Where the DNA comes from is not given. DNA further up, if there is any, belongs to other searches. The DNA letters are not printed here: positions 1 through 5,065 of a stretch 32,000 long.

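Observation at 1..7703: DISARM-like four-gene operon with non-canonical composition: fused helicase-DUF1998, PLD nuclease, orphan protein and Cas4-like nuclease, with no methyltransferase visible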

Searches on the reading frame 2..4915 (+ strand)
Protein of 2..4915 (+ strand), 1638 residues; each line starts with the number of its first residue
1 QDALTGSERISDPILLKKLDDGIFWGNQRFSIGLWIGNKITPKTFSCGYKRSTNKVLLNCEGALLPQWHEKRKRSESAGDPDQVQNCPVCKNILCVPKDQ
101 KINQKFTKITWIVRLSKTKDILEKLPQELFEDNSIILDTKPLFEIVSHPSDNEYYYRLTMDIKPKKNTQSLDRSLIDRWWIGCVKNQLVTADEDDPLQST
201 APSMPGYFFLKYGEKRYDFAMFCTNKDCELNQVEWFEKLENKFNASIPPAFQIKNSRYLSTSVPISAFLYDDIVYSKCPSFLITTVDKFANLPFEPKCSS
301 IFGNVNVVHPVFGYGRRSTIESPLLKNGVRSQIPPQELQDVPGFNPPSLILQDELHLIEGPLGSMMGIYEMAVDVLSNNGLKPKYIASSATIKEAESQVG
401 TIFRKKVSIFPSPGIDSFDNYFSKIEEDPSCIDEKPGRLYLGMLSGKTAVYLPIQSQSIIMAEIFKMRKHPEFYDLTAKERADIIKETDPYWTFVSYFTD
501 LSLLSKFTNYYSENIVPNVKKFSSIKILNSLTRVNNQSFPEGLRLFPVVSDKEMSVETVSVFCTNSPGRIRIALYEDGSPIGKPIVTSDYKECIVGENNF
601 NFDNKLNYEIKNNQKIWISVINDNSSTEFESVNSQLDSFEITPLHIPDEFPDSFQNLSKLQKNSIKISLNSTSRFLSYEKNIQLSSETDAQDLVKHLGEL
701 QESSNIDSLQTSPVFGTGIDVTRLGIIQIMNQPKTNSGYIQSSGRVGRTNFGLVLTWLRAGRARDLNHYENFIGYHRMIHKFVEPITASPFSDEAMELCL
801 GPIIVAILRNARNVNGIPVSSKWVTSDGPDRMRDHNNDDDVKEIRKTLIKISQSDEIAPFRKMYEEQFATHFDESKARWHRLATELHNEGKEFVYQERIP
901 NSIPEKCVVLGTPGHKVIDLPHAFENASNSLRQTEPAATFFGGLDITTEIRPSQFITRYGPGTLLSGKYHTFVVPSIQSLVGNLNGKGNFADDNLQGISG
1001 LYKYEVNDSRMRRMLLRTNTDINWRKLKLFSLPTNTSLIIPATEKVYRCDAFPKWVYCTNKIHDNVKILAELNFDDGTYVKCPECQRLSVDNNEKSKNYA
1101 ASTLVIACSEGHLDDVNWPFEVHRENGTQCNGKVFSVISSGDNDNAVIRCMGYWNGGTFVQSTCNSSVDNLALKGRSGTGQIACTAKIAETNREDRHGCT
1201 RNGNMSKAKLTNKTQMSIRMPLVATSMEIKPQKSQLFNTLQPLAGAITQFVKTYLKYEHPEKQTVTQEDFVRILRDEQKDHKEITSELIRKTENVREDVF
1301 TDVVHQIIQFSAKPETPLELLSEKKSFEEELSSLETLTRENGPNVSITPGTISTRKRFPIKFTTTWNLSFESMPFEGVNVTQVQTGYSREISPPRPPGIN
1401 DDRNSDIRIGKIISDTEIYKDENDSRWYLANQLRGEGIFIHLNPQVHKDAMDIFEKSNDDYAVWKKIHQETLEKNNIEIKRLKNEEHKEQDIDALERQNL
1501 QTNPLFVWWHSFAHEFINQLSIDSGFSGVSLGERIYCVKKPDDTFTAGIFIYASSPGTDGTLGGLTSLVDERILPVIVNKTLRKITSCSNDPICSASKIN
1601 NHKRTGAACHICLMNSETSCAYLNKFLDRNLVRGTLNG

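Call 6: search_protein_families(library=pfam, proteins=[window:2-4915:+], max_evalue=0.01)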
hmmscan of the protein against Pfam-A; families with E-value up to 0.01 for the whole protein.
window:2-4915:+ (1638 aa): 2 families
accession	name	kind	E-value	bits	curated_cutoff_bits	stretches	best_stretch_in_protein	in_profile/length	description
PF09369.15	MZB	-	3.6e-06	28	24.2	1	1512-1613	1-80/80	MrfA Zn-binding domain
PF00271.37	Helicase_C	-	0.00012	22.8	23.5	1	683-749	44-109/110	Helicase conserved C-terminal domain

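Call 7: search_protein_families(library=padloc, proteins=[window:2-4915:+], max_evalue=0.01)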
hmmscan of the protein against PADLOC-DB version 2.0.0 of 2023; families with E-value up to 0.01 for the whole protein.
window:2-4915:+ (1638 aa): 14 families
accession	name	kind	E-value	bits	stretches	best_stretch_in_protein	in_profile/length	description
PDLC02571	DrmA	-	7.9e-177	588.2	2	20-526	530-1016/1282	DrmA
PDLC02583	DrmB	-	3.4e-105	351.4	1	948-1635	5-604/606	DrmB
PDLC02575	DrmA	-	1.2e-98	329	3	257-519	307-557/837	DrmA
PDLC02577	DrmA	-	9.4e-60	200.5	2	267-505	154-379/697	DrmA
PDLC02567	DrmA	-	2.4e-58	195.3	2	263-449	1197-1382/1750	DrmA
PDLC02568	DrmA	-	7.3e-46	155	2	262-514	81-314/611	DrmA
PDLC02579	DrmB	-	1.8e-31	107.3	1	1413-1635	104-304/314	DrmB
PDLC02584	DrmB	-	1.5e-26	91.2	1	1424-1635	243-433/445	DrmB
PDLC02576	DrmA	-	1.8e-25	86.9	2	268-422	690-845/1235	DrmA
PDLC02574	DrmA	-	3.7e-19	66.8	1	700-810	31-141/269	DrmA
PDLC02582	DrmB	-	1.6e-09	34.9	1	1502-1634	519-634/649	DrmB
PDLC02569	DrmA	-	0.00019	17.3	1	692-772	816-896/1095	DrmA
PDLC02573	DrmA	-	0.00022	17.3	1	692-800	782-890/1018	DrmA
PDLC02859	DpdF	-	0.0076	12.7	0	683-762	350-429/545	DpdF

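Call 31: find_homologous_proteins(query=window:2-4915:+, max_evalue=1e-10)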
Query window:2-4915:+ (1638 aa): 4271 proteins with E <= 1e-10 among 8000 candidates; the best 120 are listed.
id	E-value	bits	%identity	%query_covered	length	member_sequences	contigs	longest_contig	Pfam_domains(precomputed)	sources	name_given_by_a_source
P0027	0.0e+0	3608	94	100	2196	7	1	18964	PF09369.16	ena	-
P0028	0.0e+0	3385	88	100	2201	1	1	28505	-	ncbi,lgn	-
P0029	0.0e+0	3349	87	100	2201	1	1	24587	-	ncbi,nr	ncbi:MAG: hypothetical protein IIC67_00075 [Thaumarchaeota archaeon]|nr:hypothetical protein [Nitros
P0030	0.0e+0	3276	85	100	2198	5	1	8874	PF00271.38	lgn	-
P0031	0.0e+0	3180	84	100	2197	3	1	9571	-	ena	-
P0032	0.0e+0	3156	82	100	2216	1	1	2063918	PF00271.38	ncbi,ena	-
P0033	0.0e+0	3034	80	100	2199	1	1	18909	PF00271.38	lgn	-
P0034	0.0e+0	2881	76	100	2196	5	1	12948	-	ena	-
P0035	0.0e+0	2451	66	100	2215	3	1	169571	-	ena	-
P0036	0.0e+0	2409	66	100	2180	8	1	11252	PF09369.16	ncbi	-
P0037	0.0e+0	2387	66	100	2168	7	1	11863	-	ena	-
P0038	0.0e+0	2307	62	100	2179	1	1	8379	PF00271.38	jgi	-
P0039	0.0e+0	2296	62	100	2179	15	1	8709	PF00271.38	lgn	-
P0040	0.0e+0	2203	60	100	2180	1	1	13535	-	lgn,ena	-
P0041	0.0e+0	2178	59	100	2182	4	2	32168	-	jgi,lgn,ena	jgi:hypothetical protein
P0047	0.0e+0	2107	57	100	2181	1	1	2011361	-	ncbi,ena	-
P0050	0.0e+0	1938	54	100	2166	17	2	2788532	PF00271.38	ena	-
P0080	0.0e+0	1347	43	100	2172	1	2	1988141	PF00271.38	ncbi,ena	-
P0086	0.0e+0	1318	42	99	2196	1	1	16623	PF00271.38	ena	-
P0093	0.0e+0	1282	41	100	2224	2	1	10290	-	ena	-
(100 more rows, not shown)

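Call 32: find_encoding_contigs(protein=P0028, flank=10000, max_places=2)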
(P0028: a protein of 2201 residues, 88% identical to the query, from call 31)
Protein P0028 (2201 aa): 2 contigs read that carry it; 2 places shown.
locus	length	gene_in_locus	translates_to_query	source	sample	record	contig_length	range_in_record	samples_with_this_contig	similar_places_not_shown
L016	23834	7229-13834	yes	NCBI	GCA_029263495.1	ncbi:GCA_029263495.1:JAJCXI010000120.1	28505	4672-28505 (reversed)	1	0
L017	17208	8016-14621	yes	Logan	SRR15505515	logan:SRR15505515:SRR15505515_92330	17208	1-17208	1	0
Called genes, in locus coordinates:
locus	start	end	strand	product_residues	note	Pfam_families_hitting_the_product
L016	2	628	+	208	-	?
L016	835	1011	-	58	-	-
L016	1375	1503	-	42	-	-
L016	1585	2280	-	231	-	PF09520:HinfI (faint), PF14511:RE_EcoO109I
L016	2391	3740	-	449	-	PF00145:DNA_methylase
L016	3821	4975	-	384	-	-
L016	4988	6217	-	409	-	-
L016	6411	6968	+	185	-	-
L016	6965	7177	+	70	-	-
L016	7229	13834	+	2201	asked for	-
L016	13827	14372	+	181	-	PF13091:PLDc_2, PF00614:PLDc (weak)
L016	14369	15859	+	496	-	-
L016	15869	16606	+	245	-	PF12705:PDDEXK_1 (weak)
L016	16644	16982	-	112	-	PF01844:HNH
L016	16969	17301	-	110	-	PF23858:DUF7220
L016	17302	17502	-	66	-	-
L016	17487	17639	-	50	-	-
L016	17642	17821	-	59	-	-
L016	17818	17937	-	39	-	-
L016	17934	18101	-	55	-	-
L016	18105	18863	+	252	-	PF19810:HFX_2341_N, PF22662:Csa3_N (weak), PF22665:WHD_DUF6293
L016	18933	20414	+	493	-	PF12706:Lactamase_B_2 (weak)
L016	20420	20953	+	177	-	-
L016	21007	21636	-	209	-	-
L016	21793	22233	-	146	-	-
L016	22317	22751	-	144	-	-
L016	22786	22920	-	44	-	-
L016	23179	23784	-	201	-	PF00156:Pribosyltran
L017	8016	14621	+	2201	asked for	-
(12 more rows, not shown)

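Call 33: find_encoding_contigs(protein=P0050, flank=10000, max_places=2)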
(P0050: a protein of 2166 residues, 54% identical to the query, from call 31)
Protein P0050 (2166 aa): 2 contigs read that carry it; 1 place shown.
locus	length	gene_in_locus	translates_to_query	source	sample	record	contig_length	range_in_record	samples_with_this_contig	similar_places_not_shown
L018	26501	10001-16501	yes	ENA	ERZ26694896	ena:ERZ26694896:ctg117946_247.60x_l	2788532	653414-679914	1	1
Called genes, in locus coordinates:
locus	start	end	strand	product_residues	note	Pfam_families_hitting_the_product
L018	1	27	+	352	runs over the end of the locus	PF18822:CdvA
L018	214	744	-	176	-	PF00989:PAS, PF13426:PAS_9 (weak)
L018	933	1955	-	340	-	PF00752:XPG_N, PF00867:XPG_I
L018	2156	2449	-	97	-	-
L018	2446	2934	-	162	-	-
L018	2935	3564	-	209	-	-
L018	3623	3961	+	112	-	-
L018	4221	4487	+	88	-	-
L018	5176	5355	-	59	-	-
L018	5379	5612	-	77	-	PF01037:AsnC_trans_reg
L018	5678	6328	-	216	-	PF00881:Nitroreductase, PF14512:TM1586_NiRdase (faint), PF00881:Nitroreductase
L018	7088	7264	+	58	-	-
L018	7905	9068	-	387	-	PF00145:DNA_methylase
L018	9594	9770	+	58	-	-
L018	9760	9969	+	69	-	-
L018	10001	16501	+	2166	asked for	PF00271:Helicase_C (weak)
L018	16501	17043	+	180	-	PF13091:PLDc_2, PF00614:PLDc (weak)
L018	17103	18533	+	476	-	-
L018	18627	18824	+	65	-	-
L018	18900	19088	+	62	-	-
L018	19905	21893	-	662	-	PF13589:HATPase_c_3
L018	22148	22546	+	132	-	-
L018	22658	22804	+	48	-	-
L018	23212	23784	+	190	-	-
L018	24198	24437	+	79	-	-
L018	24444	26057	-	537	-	PF03050:DDE_Tnp_IS66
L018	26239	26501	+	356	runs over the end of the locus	PF00145:DNA_methylase, PF09445:Methyltransf_15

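Call 34: find_encoding_contigs(protein=P0080, flank=10000, max_places=2)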
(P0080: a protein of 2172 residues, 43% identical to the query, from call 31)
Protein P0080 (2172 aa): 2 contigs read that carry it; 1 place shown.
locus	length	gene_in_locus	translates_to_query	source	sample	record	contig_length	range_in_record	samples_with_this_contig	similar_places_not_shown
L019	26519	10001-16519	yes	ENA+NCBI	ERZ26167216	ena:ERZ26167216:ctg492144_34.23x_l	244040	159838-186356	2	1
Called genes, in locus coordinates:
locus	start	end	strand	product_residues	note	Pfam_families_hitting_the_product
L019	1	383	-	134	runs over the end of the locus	-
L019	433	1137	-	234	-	PF10517:DM13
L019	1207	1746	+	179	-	PF09335:VTT_dom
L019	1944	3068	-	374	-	PF07995:GSDH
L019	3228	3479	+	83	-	-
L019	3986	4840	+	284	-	PF12762:DDE_Tnp_IS1595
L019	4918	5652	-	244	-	-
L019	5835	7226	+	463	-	-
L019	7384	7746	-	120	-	-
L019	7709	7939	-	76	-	-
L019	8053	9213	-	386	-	PF00145:DNA_methylase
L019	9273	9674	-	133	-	PF03852:Vsr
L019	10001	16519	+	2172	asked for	PF00271:Helicase_C (weak)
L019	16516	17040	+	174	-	PF13091:PLDc_2, PF00614:PLDc (weak)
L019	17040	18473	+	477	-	-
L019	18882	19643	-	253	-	PF13340:DUF4096, PF01609:DDE_Tnp_1, PF13359:DDE_Tnp_4 (weak), PF13586:DDE_Tnp_1_2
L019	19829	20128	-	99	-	-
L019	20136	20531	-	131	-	-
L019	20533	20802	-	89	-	-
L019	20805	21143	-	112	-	PF01844:HNH, PF13395:HNH_4 (weak), PF14279:HNH_5 (weak)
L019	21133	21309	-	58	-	-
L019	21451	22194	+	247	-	PF19810:HFX_2341_N, PF22662:Csa3_N, PF22665:WHD_DUF6293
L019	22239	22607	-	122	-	-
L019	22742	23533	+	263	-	-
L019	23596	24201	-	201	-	-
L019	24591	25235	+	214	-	PF01987:AIM24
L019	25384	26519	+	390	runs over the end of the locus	PF13393:tRNA-synt_His, PF00587:tRNA-synt_2b, PF03129:HGTP_anticodon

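Call 35: find_encoding_contigs(protein=P0032, flank=10000, max_places=1)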
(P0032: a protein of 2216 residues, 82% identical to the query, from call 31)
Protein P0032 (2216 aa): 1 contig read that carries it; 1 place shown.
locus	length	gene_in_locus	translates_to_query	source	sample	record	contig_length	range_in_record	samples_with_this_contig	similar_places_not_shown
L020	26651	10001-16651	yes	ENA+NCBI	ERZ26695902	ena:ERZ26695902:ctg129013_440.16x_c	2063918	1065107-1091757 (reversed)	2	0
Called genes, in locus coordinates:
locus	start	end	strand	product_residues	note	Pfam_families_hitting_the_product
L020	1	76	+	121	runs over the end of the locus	-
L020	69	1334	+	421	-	-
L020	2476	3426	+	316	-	PF08240:ADH_N, PF16912:Glu_dehyd_C (weak), PF00107:ADH_zinc_N (weak)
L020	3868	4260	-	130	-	PF01022:HTH_5 (weak), PF01047:MarR (weak)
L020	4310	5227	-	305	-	PF10517:DM13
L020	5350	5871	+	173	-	PF09335:VTT_dom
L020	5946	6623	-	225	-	PF01904:DUF72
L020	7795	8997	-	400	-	-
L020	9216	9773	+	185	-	-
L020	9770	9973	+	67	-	-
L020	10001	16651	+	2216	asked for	PF00271:Helicase_C (faint)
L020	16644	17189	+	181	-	PF13091:PLDc_2, PF00614:PLDc (weak)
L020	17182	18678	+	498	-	-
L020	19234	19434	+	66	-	-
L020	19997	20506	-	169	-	-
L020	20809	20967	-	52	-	-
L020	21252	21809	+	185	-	PF26348:SRA_ScoMcrA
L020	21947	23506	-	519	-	PF14072:DndB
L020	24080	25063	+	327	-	PF14338:Mrr_N, PF04471:Mrr_cat, PF22722:NA-iREase1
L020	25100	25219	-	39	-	-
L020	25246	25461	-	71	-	-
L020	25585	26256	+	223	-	PF01987:AIM24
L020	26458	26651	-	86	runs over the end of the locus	-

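Call 36: find_encoding_contigs(protein=P0047, flank=10000, max_places=1)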
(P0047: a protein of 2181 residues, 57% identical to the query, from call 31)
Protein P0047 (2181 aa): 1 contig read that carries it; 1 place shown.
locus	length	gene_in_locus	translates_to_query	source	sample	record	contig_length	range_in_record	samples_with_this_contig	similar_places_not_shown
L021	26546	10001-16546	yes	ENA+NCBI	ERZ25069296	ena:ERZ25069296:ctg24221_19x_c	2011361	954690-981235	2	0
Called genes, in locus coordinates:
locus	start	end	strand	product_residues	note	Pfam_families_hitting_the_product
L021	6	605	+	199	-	PF13384:HTH_23 (faint), PF13592:HTH_33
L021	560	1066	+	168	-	PF13358:DDE_3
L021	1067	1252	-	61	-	-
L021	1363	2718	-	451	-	PF00145:DNA_methylase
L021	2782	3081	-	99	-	PF03852:Vsr, PF18741:MTES_1575 (faint)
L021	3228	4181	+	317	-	PF01609:DDE_Tnp_1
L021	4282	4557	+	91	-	-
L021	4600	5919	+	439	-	PF13005:zf-IS66 (weak), PF03050:DDE_Tnp_IS66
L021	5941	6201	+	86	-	-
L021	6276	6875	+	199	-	PF13384:HTH_23 (faint), PF13592:HTH_33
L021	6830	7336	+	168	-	PF13358:DDE_3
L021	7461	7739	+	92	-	-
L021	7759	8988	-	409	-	-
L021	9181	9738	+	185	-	-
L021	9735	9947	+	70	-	-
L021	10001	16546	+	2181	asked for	-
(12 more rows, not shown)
